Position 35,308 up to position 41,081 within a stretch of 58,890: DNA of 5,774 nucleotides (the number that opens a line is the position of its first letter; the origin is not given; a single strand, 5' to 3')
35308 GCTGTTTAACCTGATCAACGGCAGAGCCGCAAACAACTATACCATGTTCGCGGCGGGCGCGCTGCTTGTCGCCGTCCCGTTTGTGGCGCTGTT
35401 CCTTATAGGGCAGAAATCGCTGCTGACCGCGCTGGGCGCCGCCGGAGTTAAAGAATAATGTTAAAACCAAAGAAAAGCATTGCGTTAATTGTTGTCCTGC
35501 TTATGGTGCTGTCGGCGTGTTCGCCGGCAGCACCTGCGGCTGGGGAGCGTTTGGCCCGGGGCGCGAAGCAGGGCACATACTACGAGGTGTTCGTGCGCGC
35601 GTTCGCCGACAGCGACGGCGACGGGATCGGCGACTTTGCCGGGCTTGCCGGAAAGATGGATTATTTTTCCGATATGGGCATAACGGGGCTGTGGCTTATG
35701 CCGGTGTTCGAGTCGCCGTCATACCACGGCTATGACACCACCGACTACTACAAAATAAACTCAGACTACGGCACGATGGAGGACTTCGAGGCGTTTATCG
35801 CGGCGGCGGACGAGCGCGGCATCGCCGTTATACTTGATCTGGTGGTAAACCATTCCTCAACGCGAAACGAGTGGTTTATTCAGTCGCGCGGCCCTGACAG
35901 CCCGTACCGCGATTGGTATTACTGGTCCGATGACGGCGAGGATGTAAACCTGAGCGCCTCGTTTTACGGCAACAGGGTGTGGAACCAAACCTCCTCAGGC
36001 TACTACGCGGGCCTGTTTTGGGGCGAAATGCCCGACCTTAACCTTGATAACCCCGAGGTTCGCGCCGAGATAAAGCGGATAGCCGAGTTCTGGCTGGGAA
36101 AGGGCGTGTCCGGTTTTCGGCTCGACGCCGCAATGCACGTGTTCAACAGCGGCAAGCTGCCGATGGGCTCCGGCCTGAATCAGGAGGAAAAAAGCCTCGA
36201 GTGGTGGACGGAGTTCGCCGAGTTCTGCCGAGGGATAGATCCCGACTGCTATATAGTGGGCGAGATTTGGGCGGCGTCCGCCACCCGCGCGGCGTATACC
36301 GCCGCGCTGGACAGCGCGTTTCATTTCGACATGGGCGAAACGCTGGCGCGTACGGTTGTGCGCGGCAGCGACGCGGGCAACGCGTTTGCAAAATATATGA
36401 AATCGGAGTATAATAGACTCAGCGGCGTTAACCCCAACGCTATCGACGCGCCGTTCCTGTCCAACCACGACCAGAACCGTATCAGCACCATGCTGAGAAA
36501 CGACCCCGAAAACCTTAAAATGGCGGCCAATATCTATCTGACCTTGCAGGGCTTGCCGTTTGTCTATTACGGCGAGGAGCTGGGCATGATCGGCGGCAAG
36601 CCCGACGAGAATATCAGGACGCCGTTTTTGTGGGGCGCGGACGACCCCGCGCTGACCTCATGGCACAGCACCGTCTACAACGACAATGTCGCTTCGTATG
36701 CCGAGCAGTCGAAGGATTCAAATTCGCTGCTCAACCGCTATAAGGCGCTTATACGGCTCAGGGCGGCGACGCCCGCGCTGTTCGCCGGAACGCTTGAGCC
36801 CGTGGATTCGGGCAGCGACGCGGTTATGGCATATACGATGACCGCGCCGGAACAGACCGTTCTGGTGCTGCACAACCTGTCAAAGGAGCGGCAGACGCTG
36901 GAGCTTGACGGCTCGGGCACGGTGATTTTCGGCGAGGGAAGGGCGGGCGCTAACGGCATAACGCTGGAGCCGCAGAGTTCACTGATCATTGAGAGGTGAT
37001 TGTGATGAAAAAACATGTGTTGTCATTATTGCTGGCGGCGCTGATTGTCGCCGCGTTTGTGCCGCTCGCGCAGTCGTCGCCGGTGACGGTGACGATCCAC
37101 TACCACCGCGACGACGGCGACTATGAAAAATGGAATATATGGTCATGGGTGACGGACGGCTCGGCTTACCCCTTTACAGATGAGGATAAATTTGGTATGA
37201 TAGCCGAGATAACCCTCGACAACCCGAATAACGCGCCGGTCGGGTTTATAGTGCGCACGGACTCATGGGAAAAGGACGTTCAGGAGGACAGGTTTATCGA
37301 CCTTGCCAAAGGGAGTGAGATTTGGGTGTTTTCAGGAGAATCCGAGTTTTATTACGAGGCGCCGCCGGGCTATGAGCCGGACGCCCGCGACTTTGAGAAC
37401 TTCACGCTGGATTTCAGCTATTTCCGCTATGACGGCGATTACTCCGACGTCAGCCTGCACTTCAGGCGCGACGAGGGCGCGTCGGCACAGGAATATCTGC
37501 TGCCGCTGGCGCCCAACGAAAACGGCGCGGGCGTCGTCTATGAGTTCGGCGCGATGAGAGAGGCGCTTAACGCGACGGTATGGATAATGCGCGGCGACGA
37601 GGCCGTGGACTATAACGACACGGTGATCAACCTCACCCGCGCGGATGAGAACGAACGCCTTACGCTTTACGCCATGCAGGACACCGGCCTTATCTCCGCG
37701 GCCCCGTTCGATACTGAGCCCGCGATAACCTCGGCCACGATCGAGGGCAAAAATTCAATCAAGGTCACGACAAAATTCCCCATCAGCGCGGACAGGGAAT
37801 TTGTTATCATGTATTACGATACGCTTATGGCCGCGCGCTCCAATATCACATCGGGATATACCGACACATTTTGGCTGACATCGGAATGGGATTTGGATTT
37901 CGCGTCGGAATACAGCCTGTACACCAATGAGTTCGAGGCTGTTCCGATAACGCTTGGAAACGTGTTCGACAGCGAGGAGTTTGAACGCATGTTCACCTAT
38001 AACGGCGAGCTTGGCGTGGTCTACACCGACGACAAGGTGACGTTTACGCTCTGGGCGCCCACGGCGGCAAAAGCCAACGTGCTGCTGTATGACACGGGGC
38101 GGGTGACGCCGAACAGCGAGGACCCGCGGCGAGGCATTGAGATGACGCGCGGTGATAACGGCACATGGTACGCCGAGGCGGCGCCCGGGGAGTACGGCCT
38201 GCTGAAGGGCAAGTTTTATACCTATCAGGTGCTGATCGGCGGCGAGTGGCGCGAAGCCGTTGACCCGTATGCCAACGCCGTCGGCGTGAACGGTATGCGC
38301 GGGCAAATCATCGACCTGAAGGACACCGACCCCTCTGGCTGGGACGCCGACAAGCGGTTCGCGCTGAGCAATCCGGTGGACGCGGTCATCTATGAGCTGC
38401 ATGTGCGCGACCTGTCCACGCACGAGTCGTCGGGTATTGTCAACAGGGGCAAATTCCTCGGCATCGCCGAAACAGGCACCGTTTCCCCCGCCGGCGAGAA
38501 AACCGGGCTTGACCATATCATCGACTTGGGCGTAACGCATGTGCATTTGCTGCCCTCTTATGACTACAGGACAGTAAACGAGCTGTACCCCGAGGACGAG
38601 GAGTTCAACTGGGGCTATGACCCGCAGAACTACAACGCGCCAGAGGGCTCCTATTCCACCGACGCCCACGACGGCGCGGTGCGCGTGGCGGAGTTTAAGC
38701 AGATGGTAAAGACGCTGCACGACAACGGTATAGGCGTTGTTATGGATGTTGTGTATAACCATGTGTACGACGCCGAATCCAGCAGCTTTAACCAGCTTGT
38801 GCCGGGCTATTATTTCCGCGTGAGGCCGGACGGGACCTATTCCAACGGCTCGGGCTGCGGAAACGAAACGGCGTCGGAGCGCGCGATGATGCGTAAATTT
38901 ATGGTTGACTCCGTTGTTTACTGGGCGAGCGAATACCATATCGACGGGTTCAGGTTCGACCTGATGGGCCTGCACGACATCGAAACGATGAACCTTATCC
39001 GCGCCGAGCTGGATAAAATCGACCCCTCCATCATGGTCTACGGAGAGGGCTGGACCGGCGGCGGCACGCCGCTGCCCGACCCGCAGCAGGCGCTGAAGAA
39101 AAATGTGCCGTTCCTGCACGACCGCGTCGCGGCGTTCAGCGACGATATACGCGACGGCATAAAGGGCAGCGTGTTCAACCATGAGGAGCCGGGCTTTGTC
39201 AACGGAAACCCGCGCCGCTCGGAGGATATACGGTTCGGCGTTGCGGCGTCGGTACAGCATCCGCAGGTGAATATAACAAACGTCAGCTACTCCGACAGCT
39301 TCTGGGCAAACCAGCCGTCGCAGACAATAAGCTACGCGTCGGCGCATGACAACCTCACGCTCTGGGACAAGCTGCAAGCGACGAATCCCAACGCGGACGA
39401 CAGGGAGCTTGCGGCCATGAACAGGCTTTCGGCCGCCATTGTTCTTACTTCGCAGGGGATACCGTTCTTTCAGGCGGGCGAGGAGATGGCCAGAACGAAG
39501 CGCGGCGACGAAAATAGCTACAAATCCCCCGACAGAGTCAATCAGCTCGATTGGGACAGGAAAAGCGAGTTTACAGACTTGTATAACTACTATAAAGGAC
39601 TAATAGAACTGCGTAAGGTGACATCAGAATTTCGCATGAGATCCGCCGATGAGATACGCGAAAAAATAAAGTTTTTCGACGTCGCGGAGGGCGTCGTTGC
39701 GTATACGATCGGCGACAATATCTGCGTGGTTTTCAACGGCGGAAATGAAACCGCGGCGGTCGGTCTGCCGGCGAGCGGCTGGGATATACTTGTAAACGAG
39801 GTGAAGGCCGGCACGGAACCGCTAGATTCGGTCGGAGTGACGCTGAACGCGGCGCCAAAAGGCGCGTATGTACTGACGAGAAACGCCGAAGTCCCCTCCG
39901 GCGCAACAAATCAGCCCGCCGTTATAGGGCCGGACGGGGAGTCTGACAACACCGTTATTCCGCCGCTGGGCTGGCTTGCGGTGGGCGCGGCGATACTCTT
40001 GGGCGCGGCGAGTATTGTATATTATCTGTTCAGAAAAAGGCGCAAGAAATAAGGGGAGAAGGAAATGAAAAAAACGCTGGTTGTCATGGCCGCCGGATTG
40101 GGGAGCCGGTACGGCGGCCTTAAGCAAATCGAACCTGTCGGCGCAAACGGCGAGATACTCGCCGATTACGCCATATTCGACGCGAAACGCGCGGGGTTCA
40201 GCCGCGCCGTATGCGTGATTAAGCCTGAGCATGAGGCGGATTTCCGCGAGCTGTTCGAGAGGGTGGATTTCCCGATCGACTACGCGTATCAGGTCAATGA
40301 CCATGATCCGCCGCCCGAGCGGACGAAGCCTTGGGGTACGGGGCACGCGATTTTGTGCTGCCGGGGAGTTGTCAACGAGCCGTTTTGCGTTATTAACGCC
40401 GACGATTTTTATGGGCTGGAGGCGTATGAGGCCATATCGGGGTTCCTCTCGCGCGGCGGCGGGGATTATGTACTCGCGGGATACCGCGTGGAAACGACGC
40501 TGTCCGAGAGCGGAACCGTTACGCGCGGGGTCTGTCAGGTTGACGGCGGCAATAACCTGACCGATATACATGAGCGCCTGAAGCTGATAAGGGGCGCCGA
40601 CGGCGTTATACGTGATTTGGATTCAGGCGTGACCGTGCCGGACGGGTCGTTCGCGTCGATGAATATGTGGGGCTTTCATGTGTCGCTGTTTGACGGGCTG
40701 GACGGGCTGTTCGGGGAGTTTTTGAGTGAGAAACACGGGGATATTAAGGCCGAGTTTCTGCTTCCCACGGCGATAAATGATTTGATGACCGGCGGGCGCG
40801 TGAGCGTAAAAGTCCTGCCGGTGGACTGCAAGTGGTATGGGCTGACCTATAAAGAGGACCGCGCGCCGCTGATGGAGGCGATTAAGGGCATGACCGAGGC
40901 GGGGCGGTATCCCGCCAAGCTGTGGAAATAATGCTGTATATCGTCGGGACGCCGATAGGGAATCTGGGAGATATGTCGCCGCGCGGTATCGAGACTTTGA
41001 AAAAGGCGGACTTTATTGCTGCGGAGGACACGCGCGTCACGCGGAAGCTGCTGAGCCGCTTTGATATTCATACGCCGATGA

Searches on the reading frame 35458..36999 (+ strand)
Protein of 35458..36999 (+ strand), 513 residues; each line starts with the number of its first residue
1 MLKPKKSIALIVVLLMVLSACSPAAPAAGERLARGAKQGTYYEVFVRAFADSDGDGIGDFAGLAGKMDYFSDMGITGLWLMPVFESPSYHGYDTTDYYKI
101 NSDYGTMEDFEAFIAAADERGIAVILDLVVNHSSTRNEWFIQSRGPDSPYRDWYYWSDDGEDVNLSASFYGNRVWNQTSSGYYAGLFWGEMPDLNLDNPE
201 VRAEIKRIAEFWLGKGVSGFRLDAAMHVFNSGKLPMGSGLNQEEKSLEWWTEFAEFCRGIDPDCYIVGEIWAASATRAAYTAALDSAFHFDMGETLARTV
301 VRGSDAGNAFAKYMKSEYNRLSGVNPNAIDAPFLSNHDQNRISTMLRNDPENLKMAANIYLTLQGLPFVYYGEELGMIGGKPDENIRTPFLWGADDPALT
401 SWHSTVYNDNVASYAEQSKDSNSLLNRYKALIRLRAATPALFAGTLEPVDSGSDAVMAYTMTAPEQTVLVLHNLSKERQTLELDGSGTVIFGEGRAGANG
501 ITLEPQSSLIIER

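Call 28: search_protein_families(library=pfam, proteins=[window:35458-36999:+], max_evalue=0.00001)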
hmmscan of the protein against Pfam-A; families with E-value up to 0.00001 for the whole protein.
window:35458-36999:+ (513 aa): 3 families
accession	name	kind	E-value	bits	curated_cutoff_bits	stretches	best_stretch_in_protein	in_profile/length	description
PF00128.31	Alpha-amylase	-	8e-94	315.8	22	1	44-443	2-445/446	Alpha amylase, catalytic domain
PF23915.1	SusG_C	-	2.1e-09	38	27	1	456-510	1-62/62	Alpha-amylase SusG C-terminal domain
PF11941.14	DUF3459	-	1.2e-07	32.5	22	1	428-509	2-88/90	Domain of unknown function (DUF3459)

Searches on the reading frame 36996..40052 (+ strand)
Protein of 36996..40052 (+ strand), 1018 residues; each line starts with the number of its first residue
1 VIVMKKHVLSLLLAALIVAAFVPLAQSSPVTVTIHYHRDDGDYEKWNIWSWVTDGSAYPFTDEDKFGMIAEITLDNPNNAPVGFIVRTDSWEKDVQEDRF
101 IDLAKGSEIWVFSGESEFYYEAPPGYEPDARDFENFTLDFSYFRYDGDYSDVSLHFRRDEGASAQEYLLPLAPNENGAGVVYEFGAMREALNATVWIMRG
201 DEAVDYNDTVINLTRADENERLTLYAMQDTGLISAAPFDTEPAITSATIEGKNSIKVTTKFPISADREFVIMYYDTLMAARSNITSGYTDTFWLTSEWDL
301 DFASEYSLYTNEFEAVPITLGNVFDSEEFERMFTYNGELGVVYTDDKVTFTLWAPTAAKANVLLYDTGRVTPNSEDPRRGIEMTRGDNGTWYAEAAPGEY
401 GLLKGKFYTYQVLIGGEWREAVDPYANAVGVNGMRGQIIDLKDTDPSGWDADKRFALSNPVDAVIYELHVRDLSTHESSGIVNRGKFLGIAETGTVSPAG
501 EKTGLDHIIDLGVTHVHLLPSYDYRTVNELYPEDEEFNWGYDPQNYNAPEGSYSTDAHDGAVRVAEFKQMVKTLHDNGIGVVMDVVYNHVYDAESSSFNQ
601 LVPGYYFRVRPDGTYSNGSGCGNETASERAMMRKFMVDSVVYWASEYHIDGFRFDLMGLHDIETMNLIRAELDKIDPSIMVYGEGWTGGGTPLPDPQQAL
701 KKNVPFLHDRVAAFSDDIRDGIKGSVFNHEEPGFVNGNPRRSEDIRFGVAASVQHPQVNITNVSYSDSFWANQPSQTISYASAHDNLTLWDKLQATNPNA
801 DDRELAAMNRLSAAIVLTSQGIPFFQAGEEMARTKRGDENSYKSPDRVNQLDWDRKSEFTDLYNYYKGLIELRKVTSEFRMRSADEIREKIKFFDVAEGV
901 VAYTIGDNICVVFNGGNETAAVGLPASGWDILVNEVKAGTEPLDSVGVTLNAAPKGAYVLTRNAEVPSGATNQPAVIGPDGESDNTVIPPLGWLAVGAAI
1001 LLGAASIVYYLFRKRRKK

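Call 28: search_protein_families(library=pfam, proteins=[window:36996-40052:+], max_evalue=0.00001)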
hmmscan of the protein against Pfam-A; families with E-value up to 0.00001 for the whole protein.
window:36996-40052:+ (1018 aa): 4 families
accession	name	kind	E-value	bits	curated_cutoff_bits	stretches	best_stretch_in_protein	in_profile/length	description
PF03714.20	PUD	-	5.4e-27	94.9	25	1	31-120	1-97/97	Bacterial pullanase-associated domain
PF00128.31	Alpha-amylase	-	9.6e-12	45.3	22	1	504-592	24-94/446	Alpha amylase, catalytic domain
PF02922.24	CBM_48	-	7.6e-10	39.4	22.4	1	338-426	1-83/83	Carbohydrate-binding module 48 (Isoamylase N-terminal domain)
PF21653.3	pulA_all-beta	-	6.3e-08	32.5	26.7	1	887-935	1-58/60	Pullulanase, all-beta domain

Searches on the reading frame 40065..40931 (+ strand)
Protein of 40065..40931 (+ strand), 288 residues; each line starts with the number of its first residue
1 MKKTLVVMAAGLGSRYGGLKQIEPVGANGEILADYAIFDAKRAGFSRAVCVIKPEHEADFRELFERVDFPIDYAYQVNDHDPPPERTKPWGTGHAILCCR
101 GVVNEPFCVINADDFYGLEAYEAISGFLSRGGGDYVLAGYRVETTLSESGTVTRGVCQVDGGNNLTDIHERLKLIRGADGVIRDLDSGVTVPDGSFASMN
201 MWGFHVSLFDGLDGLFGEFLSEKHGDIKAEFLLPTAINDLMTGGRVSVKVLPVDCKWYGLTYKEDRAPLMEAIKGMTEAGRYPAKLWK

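Call 28: search_protein_families(library=pfam, proteins=[window:40065-40931:+], max_evalue=0.00001)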
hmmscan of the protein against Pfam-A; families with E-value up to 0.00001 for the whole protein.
window:40065-40931:+ (288 aa): 0 families

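Call 74: search_protein_families(library=pfam, proteins=[window:40065-40931:+], max_evalue=0.01)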
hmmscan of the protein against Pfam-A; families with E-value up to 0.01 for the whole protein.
window:40065-40931:+ (288 aa): 2 families
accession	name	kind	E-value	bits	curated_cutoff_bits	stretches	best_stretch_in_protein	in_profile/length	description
PF12804.13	NTP_transf_3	-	7.4e-05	23.4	27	1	6-59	2-53/160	MobA-like NTP transferase domain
PF00483.29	NTP_transferase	-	0.00043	20.4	21.2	1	6-137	3-134/245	Nucleotidyl transferase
